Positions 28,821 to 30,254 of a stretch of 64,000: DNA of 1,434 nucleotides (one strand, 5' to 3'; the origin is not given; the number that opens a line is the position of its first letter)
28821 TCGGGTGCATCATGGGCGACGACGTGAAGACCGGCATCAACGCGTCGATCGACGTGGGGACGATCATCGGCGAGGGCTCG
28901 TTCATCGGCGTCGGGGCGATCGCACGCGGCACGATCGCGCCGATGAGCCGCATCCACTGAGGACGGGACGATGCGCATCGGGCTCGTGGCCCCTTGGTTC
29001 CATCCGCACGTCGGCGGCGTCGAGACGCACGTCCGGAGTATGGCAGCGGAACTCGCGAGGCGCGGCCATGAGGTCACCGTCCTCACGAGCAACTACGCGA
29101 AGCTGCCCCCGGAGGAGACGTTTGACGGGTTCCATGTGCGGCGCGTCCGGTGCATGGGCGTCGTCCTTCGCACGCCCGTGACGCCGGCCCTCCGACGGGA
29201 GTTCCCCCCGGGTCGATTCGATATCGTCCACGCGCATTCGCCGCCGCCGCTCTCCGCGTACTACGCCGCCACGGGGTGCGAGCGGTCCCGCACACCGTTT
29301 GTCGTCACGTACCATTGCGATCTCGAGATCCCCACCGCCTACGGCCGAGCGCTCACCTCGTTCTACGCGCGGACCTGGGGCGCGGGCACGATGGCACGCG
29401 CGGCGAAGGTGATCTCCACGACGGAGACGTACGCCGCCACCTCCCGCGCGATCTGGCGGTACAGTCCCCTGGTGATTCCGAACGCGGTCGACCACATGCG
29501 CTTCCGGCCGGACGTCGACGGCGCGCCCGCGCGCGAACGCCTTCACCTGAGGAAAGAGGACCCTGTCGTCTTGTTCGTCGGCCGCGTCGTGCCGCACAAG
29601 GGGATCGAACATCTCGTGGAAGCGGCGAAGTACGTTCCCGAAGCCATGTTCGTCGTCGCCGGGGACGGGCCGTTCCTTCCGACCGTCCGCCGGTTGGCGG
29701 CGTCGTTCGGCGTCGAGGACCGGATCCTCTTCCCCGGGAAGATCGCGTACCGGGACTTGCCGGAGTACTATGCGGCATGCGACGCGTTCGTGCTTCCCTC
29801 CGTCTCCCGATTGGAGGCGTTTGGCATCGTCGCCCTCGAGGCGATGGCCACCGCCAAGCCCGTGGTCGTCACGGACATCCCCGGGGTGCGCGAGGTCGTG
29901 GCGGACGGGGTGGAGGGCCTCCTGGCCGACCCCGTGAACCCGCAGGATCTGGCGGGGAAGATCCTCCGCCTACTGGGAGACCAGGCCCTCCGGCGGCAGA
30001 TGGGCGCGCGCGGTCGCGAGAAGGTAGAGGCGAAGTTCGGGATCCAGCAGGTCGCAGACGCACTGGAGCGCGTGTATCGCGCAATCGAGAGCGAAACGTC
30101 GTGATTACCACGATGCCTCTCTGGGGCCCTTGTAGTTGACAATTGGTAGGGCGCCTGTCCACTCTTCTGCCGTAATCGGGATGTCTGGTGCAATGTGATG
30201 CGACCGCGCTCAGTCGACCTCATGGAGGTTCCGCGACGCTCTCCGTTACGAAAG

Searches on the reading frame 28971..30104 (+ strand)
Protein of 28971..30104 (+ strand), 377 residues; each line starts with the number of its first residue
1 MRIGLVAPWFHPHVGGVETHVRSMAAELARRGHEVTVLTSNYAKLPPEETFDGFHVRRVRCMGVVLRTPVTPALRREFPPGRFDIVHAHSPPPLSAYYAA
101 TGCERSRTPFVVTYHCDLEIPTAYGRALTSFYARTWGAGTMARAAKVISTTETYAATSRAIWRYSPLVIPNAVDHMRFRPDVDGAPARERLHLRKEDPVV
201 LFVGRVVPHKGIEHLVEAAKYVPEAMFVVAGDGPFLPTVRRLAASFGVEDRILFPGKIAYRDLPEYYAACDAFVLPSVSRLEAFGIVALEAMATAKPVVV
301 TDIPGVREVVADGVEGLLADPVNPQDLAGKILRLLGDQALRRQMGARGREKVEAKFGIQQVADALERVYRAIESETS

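Call 12: search_protein_families(library=pfam, proteins=[window:28971-30104:+], max_evalue=0.001)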
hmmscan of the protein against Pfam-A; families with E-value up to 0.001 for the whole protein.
window:28971-30104:+ (377 aa): 8 families
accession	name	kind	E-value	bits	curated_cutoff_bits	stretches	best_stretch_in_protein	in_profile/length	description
PF00534.26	Glycos_transf_1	-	8.5e-47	159.3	26.4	1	188-350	6-171/172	Glycosyl transferases group 1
PF13692.12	Glyco_trans_1_4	-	4.9e-37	127.8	27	1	198-337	2-142/142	Glycosyl transferases group 1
PF13439.12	Glyco_transf_4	-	3.1e-28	99.4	28.5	1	14-175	1-168/170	Glycosyltransferase Family 4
PF13579.12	Glyco_trans_4_4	-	4.9e-23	82.7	29.7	1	15-171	1-157/158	Glycosyl transferase 4-like domain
PF13524.12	Glyco_trans_1_2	-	7.8e-12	45.8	25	1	213-366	3-143/144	Glycosyl transferase-like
PF20706.3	GT4-conflict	-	2.6e-10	40.3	26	1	268-320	280-330/385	Family 4 Glycosyltransferase in conflict systems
PF13477.12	Glyco_trans_4_2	-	0.0001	22.9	23.4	1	18-115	10-107/139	Glycosyl transferase 4-like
PF08323.17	Glyco_transf_5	-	0.00027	21.2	22.7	1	12-49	11-50/239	Starch synthase catalytic domain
